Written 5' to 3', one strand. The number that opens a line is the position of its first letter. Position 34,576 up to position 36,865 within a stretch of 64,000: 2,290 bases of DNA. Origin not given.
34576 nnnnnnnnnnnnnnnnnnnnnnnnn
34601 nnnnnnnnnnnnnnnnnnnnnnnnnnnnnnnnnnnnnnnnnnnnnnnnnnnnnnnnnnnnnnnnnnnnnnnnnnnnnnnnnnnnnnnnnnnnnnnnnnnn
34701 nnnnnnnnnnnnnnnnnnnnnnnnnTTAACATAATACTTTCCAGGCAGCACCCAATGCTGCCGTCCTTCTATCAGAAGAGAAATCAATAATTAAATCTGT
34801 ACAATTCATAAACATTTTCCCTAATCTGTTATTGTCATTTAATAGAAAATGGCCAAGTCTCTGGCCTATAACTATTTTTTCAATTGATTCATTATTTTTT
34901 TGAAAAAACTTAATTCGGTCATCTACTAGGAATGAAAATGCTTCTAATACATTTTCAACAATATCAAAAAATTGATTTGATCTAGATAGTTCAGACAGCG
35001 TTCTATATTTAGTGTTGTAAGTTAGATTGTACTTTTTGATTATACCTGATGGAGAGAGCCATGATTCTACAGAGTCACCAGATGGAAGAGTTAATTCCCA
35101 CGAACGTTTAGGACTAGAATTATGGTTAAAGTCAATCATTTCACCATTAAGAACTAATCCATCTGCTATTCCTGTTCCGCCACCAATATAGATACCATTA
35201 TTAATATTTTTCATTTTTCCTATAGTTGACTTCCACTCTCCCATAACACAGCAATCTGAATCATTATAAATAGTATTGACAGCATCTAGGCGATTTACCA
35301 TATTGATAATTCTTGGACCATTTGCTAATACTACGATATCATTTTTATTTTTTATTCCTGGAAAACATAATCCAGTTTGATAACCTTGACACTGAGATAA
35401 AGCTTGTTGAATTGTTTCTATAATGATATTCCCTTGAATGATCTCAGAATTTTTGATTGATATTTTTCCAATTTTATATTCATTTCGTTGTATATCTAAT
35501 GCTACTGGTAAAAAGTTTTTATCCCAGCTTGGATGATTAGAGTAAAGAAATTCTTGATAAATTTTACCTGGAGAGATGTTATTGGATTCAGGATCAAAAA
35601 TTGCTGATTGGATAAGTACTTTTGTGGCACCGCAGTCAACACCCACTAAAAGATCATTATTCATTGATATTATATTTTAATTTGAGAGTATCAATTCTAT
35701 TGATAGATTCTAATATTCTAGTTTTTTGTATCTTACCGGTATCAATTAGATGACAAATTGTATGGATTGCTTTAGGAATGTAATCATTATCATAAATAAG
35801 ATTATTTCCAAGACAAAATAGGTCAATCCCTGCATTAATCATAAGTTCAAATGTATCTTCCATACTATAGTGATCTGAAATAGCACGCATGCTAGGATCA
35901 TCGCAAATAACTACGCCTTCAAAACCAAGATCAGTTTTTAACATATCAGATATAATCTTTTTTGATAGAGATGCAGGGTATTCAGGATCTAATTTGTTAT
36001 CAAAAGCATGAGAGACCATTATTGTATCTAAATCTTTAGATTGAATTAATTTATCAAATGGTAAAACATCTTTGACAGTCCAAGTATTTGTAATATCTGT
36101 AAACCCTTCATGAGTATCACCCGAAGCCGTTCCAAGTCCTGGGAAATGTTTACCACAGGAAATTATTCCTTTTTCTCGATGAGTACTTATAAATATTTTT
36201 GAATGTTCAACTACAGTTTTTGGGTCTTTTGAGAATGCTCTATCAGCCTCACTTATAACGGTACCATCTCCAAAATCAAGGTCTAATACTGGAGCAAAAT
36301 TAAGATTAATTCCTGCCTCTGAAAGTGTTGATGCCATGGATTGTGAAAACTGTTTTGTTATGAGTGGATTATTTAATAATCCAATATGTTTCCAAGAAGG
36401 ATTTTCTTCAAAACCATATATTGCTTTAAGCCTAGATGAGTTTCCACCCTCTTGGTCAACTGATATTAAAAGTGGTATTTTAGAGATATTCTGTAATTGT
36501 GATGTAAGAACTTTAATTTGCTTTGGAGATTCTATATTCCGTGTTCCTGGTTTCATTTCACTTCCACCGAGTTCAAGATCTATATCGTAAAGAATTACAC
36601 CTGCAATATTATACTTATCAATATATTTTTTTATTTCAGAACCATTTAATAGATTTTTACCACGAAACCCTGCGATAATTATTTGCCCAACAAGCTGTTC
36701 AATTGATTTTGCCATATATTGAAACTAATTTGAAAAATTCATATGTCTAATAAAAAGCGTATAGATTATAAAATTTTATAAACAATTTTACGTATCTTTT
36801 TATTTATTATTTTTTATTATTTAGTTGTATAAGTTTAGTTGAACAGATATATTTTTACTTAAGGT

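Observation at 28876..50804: ~20-kb locus that assembles a near-complete extracellular-to-cytoplasmic peptidoglycan scavenging route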

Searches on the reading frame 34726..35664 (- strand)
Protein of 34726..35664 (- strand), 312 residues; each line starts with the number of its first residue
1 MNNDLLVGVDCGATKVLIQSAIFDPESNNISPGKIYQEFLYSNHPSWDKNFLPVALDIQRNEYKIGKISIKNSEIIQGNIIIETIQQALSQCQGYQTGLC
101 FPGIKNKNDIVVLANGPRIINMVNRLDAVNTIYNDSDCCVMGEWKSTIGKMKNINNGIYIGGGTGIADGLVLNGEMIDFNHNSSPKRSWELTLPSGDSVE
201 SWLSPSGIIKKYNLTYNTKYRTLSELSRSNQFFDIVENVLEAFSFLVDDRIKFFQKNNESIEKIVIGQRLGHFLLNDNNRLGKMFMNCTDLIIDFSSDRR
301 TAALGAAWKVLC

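Call 3: search_protein_families(library=pfam, proteins=[window:34726-35664:-])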
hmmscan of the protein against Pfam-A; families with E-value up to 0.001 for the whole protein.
window:34726-35664:- (312 aa): 0 families

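Call 5: search_protein_families(library=ncbifam, proteins=[window:34726-35664:-], max_evalue=0.001)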
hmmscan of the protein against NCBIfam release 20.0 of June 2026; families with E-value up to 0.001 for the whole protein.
window:34726-35664:- (312 aa): 0 families

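Call 26: search_solved_structures(query=window:34726-35664:-, max_evalue=1, show_alignments=1)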
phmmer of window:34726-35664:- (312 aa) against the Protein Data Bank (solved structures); distinct sequences matched with E-value up to 1: 3.
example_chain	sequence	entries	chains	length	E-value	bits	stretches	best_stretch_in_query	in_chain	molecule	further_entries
3r8e_A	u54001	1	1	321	0.0012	21.7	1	97-201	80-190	Hypothetical sugar kinase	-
5nck_A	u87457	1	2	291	0.13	14.9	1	128-178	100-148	N-acetylmannosamine kinase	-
4htl_A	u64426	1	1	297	0.52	13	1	131-177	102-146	Beta-glucoside kinase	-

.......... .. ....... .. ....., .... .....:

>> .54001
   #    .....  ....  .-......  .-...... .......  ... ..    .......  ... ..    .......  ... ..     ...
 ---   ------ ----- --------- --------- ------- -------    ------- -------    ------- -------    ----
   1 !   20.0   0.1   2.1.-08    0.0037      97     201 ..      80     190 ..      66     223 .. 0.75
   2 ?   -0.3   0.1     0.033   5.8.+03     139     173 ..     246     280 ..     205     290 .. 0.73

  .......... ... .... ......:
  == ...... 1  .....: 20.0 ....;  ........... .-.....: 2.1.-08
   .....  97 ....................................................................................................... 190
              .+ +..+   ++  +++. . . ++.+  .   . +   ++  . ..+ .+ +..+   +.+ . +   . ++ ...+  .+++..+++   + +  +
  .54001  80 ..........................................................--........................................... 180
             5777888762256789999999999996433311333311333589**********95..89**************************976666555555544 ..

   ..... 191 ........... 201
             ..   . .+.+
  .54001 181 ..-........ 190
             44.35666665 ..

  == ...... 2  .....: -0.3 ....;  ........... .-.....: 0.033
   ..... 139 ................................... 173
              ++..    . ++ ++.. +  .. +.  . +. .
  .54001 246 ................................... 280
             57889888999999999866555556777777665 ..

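Call 27: search_protein_families(library=pfam, proteins=[window:34726-35664:-], max_evalue=5)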
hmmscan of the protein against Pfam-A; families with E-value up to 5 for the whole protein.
window:34726-35664:- (312 aa): 2 families
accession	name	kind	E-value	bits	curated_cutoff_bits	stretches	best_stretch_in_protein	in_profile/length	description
PF00480.26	ROK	-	0.18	11.7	22.9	1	80-177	38-145/294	ROK family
PF01799.25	Fer2_2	-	0.2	12.3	30.3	1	82-104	11-33/75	[2Fe-2S] binding domain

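Call 47: find_homologous_proteins(query=window:34726-35664:-, max_evalue=0.001)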
Query window:34726-35664:- (312 aa): 566 proteins with E <= 0.001 among 1892 candidates; the best 120 are listed.
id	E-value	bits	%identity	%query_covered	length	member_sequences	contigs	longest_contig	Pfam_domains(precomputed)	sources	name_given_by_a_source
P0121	3.2e-202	689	97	100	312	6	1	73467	-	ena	-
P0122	1.3e-157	542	76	100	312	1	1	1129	-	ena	-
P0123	1.4e-139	483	66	100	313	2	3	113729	-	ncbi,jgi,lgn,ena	-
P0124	2.0e-131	456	64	100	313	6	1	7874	-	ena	-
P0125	1.3e-119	417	58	100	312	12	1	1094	-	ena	-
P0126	3.8e-119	416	58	100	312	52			-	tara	tara:strand:+ start:651 stop:1589 length:939 start_codon:yes stop_codon:yes gene_type:complete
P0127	1.6e-116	407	57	100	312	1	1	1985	-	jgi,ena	-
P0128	1.7e-116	407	58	100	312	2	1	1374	-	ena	-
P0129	2.6e-116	407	57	100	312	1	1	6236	-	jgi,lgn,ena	-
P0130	4.5e-116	406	57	100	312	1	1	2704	-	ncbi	-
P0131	4.5e-116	406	57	100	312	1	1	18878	-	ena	-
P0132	5.2e-116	406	57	100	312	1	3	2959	-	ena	-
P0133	6.8e-116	405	57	100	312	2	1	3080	-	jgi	jgi:hypothetical protein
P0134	6.8e-116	405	58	100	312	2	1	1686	PF00480.27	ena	-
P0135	1.1e-115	404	57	100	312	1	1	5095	-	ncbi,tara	tara:strand:+ start:2844 stop:3782 length:939 start_codon:yes stop_codon:yes gene_type:complete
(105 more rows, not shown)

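Call 56: predict_structure(alignment_id=A2)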
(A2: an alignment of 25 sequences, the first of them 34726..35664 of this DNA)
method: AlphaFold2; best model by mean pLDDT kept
length: 312 residues; sequences in the alignment: 25
mean_pLDDT: 90.9   pTM: 0.88
mean pLDDT of the five models: 90.9, 90.8, 90.1, 89.9, 89.5
residues with pLDDT >= 90: 206; 70-90: 102; 50-70: 4; < 50: 0
segments of 3 or more residues with pLDDT < 50: none
pLDDT, mean of each block of 10 residues (from residue 1): 81 92 92 95 95 90 92 96 95 91 88 89 90 91 95 95 81 92 86 90 85 90 86 87 95 96 93 89 94 94 95 82
secondary structure, 60 per line:
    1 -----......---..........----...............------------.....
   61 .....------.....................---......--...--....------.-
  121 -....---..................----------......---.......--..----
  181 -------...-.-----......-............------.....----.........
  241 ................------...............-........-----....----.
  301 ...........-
elements in order: E6-11 E15-24 E29-40 H56-65 H72-92 E96-101 E104-106 E109-112 H122-125 E129-134 H135-145 E157-162 E166-172 H199-203 H205-216 H223-227 H232-256 E263-267 H268-277 H279-286 E292-295 H300-311

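Call 60: fold_search(model_id=the predicted structure, library=pdb)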
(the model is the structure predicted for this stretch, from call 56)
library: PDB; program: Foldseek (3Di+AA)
matches with E <= 10: 795; with E <= 0.001: 216
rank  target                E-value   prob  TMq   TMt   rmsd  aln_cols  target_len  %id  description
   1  3r8e                  6.6e-16  1.00  0.58  0.59   7.0       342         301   14  Crystal structure of a putative sugar kinase (CHU_1875) from Cytophaga hutchinsonii ATCC 33406 at 1.65 A resolution (released 2011-05-18)
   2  2yhw                  1.6e-13  1.00  0.52  0.53   7.5       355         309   15  High-resolution crystal structures of N-Acetylmannosamine kinase: Insights about substrate specificity, activity and inh (released 2012-02-29)
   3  6q27_A                2.3e-13  1.00  0.55  0.59   7.4       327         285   16  N-acetylmannosamine kinase with N-acetylmannosamine from Staphylococcus aureus (released 2020-01-22)
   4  3vov_B                3.1e-13  1.00  0.59  0.62   5.9       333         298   15  Crystal Structure of ROK Hexokinase from Thermus thermophilus (released 2012-06-27)
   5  4db3                  3.3e-13  1.00  0.51  0.51   7.6       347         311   16  1.95 Angstrom Resolution Crystal Structure of N-acetyl-D-glucosamine kinase from Vibrio vulnificus. (released 2012-01-25)
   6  2yhy                  5.6e-13  1.00  0.56  0.57   6.9       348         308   16  Structure of N-Acetylmannosamine kinase in complex with N- acetylmannosamine and ADP (released 2012-02-29)
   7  7p9l_AAA              6.3e-13  1.00  0.62  0.64   5.4       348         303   16  N-acetylglucosamine kinase from Plesiomonas shigelloides compexed with alpha-N-acetylglucosamine-6-phosphate (released 2022-08-10)
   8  2qm1_A                8.5e-13  1.00  0.56  0.55   6.7       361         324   14  Crystal structure of glucokinase from Enterococcus faecalis (released 2007-07-31)
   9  6q26_A                1.1e-12  1.00  0.54  0.58   7.3       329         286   16  N-Acetylmannosamine kinase from Staphylococcus aureus (released 2020-01-22)
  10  7p7w_BBB              1.3e-12  1.00  0.59  0.60   6.3       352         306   15  N-acetylglucosamine kinase from Plesiomonas shigelloides compexed with alpha-N-acetylglucosamine and ADP (released 2022-08-03)
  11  7p7i_AAA              1.5e-12  1.00  0.52  0.54   6.8       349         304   16  Native structure of N-acetylglucosamine kinase from Plesiomonas shigelloides (released 2022-07-27)
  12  3vov_C                2.1e-12  1.00  0.55  0.59   6.0       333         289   15  Crystal Structure of ROK Hexokinase from Thermus thermophilus (released 2012-06-27)
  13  2ap1                  3.0e-12  1.00  0.56  0.57   6.5       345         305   17  Crystal structure of the putative regulatory protein (released 2005-09-27)
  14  2qm1_B                3.8e-12  1.00  0.55  0.53   7.0       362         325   13  Crystal structure of glucokinase from Enterococcus faecalis (released 2007-07-31)
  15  7p7i_BBB              3.8e-12  1.00  0.52  0.53   6.9       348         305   16  Native structure of N-acetylglucosamine kinase from Plesiomonas shigelloides (released 2022-07-27)
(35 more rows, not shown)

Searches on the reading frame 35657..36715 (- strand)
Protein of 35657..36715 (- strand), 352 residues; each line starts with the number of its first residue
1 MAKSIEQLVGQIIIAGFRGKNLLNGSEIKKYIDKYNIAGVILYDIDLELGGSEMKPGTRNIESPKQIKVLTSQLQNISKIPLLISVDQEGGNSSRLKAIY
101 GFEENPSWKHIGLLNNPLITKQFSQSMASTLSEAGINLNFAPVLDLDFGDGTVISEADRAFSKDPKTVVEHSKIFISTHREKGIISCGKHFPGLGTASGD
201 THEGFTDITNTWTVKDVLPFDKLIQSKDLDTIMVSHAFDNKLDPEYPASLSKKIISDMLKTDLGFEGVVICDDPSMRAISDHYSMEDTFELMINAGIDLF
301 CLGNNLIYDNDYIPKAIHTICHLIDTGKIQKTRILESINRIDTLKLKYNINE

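Call 3: search_protein_families(library=pfam, proteins=[window:35657-36715:-])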
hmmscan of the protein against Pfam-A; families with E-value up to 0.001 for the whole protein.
window:35657-36715:- (352 aa): 1 family
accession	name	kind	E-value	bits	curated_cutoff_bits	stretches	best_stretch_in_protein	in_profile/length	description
PF00933.27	Glyco_hydro_3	-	5.7e-54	184.1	27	1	25-343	17-315/316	Glycosyl hydrolase family 3 N terminal domain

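Call 5: search_protein_families(library=ncbifam, proteins=[window:35657-36715:-], max_evalue=0.001)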
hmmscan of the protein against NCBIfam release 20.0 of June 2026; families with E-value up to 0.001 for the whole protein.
window:35657-36715:- (352 aa): 7 families
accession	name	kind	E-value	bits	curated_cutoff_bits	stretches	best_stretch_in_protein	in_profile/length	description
NF003740.0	PRK05337.1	equivalog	4.5e-51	174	207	1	58-305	34-283/340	beta-N-acetylhexosaminidase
NF052331.1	Bet13-16Glucosase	equivalog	8.2e-09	34.1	1330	1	79-349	74-334/750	exo-beta-d-1,3/1,6-glucosidase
NF011678.0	PRK15098.1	equivalog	2.3e-08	32.9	666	1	124-349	139-355/765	beta-glucosidase BglX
NF041579.1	betaxyl_Flavo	equivalog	5.1e-08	31.5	1350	1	116-347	96-332/716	beta-xylosidase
NF052329.1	XyloArabinsidase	equivalog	1.6e-07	29.8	1050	1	116-298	122-303/750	beta-xylosidase/alpha-l-arabinosidase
NF041776.1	xylosidase_Xyl3A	equivalog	0.0001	20.4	1250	1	185-341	165-314/846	xylan 1,4-beta-xylosidase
NF052330.1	BetGlucosiCelf0468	equivalog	0.00013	20.3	1300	1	126-279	78-229/817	beta-d-glucosidase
